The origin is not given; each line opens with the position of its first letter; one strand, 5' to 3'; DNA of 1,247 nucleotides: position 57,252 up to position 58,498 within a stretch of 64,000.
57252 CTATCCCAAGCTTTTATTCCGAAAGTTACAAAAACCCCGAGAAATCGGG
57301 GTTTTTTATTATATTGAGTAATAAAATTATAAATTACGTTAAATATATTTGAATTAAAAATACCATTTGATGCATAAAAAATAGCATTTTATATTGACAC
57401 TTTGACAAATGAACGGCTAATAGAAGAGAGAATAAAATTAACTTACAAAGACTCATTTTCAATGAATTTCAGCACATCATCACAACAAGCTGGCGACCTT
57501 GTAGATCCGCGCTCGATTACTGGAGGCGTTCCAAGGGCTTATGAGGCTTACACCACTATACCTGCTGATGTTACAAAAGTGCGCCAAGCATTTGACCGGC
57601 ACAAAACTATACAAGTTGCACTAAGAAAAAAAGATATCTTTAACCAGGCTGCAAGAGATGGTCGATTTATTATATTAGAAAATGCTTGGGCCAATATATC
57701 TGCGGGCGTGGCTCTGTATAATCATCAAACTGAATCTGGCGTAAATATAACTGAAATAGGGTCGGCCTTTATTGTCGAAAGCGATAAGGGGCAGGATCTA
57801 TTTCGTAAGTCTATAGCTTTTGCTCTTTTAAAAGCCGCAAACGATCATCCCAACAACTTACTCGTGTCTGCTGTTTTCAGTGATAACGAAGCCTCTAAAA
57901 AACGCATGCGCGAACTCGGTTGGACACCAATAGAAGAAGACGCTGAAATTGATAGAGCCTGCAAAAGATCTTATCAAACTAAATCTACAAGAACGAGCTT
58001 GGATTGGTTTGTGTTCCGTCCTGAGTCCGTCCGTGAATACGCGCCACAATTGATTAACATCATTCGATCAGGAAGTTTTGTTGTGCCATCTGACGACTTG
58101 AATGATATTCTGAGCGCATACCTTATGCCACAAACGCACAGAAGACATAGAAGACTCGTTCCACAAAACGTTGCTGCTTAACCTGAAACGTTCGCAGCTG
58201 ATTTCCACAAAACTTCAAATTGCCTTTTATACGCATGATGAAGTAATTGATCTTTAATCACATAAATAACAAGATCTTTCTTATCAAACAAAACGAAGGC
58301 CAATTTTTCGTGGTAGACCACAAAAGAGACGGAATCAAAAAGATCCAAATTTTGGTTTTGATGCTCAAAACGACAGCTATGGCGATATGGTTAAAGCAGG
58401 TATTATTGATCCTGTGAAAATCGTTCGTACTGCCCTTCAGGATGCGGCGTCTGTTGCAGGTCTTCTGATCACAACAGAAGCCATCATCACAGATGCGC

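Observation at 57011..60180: Segmental duplication downstream of groEL: perfectly conserved flank but strongly diverged GNAT-like cargo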

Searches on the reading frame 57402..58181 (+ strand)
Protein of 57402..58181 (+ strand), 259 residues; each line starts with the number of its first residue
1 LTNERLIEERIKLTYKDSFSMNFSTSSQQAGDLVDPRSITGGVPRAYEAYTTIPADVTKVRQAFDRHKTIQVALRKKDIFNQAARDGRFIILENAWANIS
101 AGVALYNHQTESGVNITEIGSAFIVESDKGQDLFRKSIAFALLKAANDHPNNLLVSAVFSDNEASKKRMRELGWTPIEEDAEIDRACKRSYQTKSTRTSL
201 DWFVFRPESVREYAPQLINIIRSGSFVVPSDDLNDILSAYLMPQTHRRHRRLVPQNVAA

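Call 5: search_protein_families(library=pfam, proteins=[window:57402-58181:+], max_evalue=1)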
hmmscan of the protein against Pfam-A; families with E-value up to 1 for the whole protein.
window:57402-58181:+ (259 aa): 1 family
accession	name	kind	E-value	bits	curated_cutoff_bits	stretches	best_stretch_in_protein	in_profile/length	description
PF13302.13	Acetyltransf_3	-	0.025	15.7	25.4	1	54-174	31-137/138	Acetyltransferase (GNAT) domain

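Call 8: search_protein_families(library=ncbifam, proteins=[window:57402-58181:+], max_evalue=1)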
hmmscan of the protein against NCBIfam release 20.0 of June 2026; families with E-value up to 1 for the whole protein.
window:57402-58181:+ (259 aa): 1 family
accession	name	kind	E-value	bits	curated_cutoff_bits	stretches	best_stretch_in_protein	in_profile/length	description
NF040503.1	resist_ArsN1a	equivalog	4.3e-05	23.3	170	1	65-175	22-134/159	arsinothricin resistance N-acetyltransferase ArsN1 family A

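Call 9: search_protein_families(library=padloc, proteins=[window:57402-58181:+], max_evalue=1)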
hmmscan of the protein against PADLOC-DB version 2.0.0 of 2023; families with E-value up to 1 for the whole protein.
window:57402-58181:+ (259 aa): 0 families

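Call 11: find_encoding_contigs(protein=window:57402-58178:+, flank=6000, max_places=10)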
Protein window:57402-58178:+ (259 aa): no gene with exactly this product is on record in the collection.

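Call 13: find_encoding_contigs(protein=window:57462-58178:+, flank=6000, max_places=10)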
Protein window:57462-58178:+ (239 aa): 1 contig read that carries it; 1 place shown.
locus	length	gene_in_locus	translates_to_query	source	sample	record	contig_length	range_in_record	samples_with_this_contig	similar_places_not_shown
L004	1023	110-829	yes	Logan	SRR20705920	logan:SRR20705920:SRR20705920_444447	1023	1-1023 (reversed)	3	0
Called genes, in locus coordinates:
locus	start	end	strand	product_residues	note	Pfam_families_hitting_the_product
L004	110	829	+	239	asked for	-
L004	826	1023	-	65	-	?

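Call 16: list_cluster_members(proteins=[P0001, P0002, window:57462-58178:+, window:59539-60180:-, window:55598-57244:+, window:60490-60858:-])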
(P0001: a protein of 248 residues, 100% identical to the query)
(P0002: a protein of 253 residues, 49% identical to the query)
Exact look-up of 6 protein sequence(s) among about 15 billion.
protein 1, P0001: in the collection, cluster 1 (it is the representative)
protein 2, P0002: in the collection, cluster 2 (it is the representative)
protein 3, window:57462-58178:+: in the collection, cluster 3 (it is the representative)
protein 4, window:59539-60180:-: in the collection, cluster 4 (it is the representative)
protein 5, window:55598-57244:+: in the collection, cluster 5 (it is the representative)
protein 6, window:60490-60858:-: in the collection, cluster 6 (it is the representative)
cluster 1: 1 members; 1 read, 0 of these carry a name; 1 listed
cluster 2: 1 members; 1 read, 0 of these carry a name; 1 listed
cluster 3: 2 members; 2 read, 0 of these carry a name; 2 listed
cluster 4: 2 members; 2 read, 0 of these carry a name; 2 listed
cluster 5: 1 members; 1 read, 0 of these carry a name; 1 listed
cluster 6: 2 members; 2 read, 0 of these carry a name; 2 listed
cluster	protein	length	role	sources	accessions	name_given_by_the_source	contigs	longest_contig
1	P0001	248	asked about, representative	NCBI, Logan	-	-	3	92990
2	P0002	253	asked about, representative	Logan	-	-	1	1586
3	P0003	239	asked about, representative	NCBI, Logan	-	-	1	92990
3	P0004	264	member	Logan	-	-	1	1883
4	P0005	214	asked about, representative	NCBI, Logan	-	-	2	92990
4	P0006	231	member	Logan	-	-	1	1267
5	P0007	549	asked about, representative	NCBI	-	-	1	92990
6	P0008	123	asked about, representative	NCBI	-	-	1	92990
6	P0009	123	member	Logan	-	-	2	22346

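Call 47: search_protein_families(library=pfam, proteins=[L025:1990-3024:+, L050:7655-8662:+, L047:7676-8659:-, L064:7659-8729:+, L036:7706-8803:+, L051:7687-8673:+, L040:7691-8905:+, L016:7673-8839:+, L024:5593-7683:+, L022:7684-10575:+], max_evalue=0.01)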
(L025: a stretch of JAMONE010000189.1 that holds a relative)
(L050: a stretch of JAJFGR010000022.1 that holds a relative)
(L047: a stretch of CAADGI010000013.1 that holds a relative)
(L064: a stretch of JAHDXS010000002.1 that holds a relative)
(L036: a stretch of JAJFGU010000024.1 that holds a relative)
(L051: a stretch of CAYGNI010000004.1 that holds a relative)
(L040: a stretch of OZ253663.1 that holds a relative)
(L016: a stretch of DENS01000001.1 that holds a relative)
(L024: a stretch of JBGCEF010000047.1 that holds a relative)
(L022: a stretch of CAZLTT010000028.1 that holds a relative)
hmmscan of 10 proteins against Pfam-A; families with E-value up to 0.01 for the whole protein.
L025:1990-3024:+ (344 aa): 1 family
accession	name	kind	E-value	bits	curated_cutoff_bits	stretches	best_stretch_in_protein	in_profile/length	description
PF00551.24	Formyl_trans_N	-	0.0021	18.3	26.1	1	152-214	94-156/181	Formyl transferase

L050:7655-8662:+ (335 aa): 1 family
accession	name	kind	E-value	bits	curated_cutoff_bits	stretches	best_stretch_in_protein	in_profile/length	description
PF10017.15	Methyltransf_33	-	5.8e-17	62.1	23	1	53-282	24-239/304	Histidine-specific methyltransferase, SAM-dependent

L047:7676-8659:- (327 aa): 0 families

L064:7659-8729:+ (356 aa): 1 family
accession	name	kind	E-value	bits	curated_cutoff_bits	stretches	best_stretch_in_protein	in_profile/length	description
PF09924.15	LPG_synthase_C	-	1e-06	28.5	27.5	1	102-327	40-250/298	Phosphatidylglycerol lysyltransferase, C-terminal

L036:7706-8803:+ (365 aa): 5 families
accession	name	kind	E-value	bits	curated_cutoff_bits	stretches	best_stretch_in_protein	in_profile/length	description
PF13847.12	Methyltransf_31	-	5.7e-08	33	27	1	214-273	3-63/145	Methyltransferase domain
PF13649.12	Methyltransf_25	-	1e-05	26.5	27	1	218-274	1-56/97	Methyltransferase domain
PF11599.14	AviRa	-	0.00028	20.9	25.7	1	210-283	46-123/232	RRNA methyltransferase AviRa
PF08241.18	Methyltransf_11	-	0.0042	18.1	21.2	1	220-273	2-51/95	Methyltransferase domain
PF08242.18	Methyltransf_12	-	0.0097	17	30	0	220-263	2-45/98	Methyltransferase domain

L051:7687-8673:+ (328 aa): 6 families
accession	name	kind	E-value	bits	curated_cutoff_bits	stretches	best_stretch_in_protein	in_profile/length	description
PF13649.12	Methyltransf_25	-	9.3e-09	36.3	27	1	90-195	2-97/97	Methyltransferase domain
PF08241.18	Methyltransf_11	-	1.5e-07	32.4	21.2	1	90-199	1-95/95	Methyltransferase domain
PF13489.12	Methyltransf_23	-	2.6e-06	27.7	27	1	79-248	16-152/164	Methyltransferase domain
PF05724.17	TPMT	-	4.4e-05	23.7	26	1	93-198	45-153/218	Thiopurine S-methyltransferase (TPMT)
PF13847.12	Methyltransf_31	-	0.00016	21.9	27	1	86-205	4-120/145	Methyltransferase domain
PF08242.18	Methyltransf_12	-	0.003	18.7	30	0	90-197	1-98/98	Methyltransferase domain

L040:7691-8905:+ (404 aa): 2 families
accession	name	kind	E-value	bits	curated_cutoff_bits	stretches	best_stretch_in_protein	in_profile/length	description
PF14397.11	ATPgrasp_ST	-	0.00024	20.9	31.4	1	162-240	46-106/278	Sugar-transfer associated ATP-grasp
PF14398.11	ATPgrasp_YheCD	-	0.00036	20.3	26.8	1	169-258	38-117/255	YheC/D like ATP-grasp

L016:7673-8839:+ (388 aa): 0 families

L024:5593-7683:+ (696 aa): 5 families
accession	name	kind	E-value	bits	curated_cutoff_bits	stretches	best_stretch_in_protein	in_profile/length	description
PF08546.17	ApbA_C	-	1.2e-07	32.5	22.7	1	358-455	5-98/125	Ketopantoate reductase PanE/ApbA C terminal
PF02558.23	ApbA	-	1.1e-05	25.5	22.2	0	27-70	1-41/150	Ketopantoate reductase PanE/ApbA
PF01488.26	Shikimate_DH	-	0.00014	22.4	24.3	0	20-85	8-73/138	Shikimate / quinate 5-dehydrogenase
PF03807.23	F420_oxidored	-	0.0046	18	21.6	0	26-68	1-43/94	NADP oxidoreductase coenzyme F420-dependent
PF10100.14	Staph_opine_DH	-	0.0049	16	25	0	26-89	2-67/424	Staphylopine dehydrogenase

L022:7684-10575:+ (963 aa): 1 family
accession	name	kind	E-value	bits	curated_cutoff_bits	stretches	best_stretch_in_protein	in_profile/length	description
PF13454.12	NAD_binding_9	-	5.4e-15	56.1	21.8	2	238-346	65-153/155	FAD-NAD(P)-binding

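Call 80: search_protein_families(library=padloc, proteins=[L025:1990-3024:+, L050:7655-8662:+, L047:7676-8659:-, L064:7659-8729:+, L036:7706-8803:+, L051:7687-8673:+, L040:7691-8905:+, L016:7673-8839:+, L024:5593-7683:+, L061:7609-8349:-], max_evalue=0.01)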
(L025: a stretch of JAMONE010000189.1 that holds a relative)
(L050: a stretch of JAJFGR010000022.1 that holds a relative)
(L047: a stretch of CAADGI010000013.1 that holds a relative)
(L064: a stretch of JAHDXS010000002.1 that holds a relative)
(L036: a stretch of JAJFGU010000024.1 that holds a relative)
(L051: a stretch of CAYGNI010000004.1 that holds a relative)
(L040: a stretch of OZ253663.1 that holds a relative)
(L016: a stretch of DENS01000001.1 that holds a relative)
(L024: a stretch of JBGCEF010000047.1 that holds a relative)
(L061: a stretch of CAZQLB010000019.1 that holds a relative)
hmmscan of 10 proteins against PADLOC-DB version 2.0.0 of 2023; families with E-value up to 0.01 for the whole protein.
L025:1990-3024:+ (344 aa): 1 family
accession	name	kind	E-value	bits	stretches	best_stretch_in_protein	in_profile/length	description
PDLC04271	PDC-M01B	-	0.002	15.4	1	285-343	9-67/291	-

L050:7655-8662:+ (335 aa): 0 families

L047:7676-8659:- (327 aa): 0 families

L064:7659-8729:+ (356 aa): 0 families

L036:7706-8803:+ (365 aa): 1 family
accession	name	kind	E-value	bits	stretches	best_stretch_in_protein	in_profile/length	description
PDLC04134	mad2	-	1.1e-07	29.1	1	215-273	292-348/492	mads_2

L051:7687-8673:+ (328 aa): 1 family
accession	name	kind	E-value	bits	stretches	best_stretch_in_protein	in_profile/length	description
PDLC04134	mad2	-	2.2e-10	38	1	72-219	276-414/492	mads_2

L040:7691-8905:+ (404 aa): 0 families

L016:7673-8839:+ (388 aa): 0 families

L024:5593-7683:+ (696 aa): 0 families

L061:7609-8349:- (246 aa): 0 families

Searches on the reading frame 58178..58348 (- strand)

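Call 5: search_protein_families(library=pfam, proteins=[window:58178-58348:-], max_evalue=1)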
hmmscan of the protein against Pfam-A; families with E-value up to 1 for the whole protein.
window:58178-58348:- (56 aa): 1 family
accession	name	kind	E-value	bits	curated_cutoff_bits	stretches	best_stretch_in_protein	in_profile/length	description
PF03494.18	Beta-APP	-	0.027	14.9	25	1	6-19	4-17/39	Beta-amyloid peptide (beta-APP)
